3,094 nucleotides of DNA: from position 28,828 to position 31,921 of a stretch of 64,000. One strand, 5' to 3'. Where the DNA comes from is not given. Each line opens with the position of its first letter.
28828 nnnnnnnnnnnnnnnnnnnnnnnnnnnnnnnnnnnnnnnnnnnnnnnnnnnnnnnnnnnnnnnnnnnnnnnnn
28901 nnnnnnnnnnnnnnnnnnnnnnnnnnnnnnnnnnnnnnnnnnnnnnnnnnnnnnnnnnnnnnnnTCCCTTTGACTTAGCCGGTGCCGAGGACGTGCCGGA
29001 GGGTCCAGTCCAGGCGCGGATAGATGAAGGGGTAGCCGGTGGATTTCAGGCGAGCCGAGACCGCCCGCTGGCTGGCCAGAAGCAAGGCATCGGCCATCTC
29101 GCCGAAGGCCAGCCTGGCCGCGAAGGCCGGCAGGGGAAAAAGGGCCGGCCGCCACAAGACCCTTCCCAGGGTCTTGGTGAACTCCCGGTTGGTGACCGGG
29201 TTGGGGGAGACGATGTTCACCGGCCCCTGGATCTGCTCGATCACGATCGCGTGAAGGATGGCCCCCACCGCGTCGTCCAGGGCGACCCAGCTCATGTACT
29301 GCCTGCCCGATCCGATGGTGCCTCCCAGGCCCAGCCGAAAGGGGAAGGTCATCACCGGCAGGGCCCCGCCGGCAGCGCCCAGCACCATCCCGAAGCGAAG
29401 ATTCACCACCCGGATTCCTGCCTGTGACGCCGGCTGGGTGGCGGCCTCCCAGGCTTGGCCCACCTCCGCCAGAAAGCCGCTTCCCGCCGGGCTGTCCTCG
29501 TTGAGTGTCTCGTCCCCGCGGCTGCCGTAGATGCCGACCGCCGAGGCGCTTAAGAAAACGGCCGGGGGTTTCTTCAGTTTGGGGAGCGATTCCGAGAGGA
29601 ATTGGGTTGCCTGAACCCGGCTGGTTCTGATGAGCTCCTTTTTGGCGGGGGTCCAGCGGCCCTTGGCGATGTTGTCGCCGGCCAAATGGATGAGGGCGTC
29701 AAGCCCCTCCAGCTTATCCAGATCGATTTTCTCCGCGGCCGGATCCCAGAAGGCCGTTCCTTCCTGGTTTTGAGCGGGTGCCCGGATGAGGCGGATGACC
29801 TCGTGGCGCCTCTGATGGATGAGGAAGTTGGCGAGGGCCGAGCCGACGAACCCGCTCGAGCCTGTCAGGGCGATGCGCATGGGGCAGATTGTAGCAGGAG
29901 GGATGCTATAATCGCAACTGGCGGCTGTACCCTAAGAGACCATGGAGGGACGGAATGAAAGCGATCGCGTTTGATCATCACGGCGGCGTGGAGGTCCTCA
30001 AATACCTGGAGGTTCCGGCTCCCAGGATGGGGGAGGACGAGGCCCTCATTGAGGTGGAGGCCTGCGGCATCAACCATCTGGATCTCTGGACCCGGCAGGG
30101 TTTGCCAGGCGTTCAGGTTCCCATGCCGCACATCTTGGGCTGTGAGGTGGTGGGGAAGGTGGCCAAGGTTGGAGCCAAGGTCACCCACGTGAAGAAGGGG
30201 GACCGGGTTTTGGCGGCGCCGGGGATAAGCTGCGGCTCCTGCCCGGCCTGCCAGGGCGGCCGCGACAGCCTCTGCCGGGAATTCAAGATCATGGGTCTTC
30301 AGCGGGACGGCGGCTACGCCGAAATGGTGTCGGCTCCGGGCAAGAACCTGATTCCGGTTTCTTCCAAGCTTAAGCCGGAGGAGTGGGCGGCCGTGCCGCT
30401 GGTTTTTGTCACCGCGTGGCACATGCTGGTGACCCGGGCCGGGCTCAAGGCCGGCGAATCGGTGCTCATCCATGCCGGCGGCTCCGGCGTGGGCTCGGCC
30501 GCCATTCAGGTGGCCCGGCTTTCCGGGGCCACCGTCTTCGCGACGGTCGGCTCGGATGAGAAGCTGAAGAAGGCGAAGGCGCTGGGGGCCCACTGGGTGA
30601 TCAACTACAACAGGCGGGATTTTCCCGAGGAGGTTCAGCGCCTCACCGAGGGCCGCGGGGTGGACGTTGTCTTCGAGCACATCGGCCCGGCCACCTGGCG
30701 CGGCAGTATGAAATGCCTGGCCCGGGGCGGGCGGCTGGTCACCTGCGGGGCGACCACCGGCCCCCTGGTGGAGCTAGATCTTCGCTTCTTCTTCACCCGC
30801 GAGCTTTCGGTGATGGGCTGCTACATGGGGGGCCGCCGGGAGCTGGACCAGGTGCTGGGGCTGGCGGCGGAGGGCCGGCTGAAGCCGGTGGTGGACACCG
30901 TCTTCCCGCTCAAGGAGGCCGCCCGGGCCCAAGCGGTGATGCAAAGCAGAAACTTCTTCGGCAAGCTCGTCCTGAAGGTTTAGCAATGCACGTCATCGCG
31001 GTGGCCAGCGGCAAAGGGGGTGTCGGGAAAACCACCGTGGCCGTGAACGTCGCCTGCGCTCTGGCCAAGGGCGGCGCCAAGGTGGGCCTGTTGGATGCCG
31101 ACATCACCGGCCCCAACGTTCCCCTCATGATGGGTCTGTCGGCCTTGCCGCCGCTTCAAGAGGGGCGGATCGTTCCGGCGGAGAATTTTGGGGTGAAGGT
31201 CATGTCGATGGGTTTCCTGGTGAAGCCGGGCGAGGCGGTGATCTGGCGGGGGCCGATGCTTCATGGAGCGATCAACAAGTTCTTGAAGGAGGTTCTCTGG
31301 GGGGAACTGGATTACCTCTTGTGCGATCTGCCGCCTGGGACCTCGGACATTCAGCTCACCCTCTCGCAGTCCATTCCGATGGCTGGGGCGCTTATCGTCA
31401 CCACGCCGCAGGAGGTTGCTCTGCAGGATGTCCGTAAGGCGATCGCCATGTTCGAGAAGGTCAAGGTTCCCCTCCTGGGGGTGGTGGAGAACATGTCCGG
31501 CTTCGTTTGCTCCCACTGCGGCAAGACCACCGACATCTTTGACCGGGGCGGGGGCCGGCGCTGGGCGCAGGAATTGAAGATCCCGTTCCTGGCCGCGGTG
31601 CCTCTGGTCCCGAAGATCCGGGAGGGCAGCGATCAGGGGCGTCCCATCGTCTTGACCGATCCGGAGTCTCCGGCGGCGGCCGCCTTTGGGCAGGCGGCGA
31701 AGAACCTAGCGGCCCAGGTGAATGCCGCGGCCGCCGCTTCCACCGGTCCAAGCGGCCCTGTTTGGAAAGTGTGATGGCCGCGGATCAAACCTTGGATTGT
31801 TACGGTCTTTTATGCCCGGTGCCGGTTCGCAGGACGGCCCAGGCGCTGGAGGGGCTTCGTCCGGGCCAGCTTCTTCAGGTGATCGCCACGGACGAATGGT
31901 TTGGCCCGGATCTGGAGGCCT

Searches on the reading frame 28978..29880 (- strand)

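Call 83: search_protein_families(library=pfam, proteins=[window:28978-29880:-], max_evalue=0.001)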
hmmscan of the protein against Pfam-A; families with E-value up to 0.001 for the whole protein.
window:28978-29880:- (301 aa): 2 families
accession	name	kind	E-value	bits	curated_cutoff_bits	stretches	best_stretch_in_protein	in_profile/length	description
PF08338.16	DUF1731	-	1.4e-16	60.3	27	1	250-297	1-47/47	Domain of unknown function (DUF1731)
PF01370.27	Epimerase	-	1.1e-14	54.9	20.9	1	3-213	1-226/240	NAD dependent epimerase/dehydratase family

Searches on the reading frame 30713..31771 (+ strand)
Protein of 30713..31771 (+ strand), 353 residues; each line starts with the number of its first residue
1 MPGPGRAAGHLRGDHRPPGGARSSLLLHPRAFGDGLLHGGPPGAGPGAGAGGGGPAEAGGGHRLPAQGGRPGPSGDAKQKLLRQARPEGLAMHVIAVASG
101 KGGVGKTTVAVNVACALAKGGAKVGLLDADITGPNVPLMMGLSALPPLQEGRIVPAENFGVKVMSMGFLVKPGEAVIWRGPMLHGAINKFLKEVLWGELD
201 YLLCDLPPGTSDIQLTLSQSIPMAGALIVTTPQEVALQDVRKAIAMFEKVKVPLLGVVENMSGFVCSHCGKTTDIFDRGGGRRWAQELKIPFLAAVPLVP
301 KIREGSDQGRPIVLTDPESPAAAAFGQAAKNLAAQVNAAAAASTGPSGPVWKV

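Call 83: search_protein_families(library=pfam, proteins=[window:30713-31771:+], max_evalue=0.001)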
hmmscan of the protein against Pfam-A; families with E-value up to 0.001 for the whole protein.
window:30713-31771:+ (353 aa): 9 families
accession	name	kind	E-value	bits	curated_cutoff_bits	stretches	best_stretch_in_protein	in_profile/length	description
PF10609.15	ParA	-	3.1e-101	338.4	27.1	1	93-332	4-245/246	NUBPL iron-transfer P-loop NTPase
PF01656.29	CbiA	-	9.7e-15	55.1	25.4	1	95-311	1-124/125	CobQ/CobB/MinD/ParA nucleotide binding domain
PF13614.12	AAA_31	-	3.5e-12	47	27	1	92-131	1-40/177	AAA domain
PF09140.17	MipZ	-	1.2e-06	28.5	20.7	1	93-131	1-39/262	ATPase MipZ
PF00142.24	Fer4_NifH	-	7.7e-06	26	25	0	99-130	6-37/271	4Fe-4S iron sulfur cluster binding proteins, NifH/frxC family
PF02374.21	ArsA_ATPase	-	4e-05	23.4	24.3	1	97-130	5-38/305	Anion-transporting ATPase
PF07015.17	VirC1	-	4.7e-05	23.3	24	1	92-132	1-41/231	VirC1 protein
PF25199.1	nSTAND_NTPase5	-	0.00023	21.5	34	1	80-135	27-84/145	Novel STAND NTPase 5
PF13481.12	AAA_25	-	0.00062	19.9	27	1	90-121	30-61/195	AAA domain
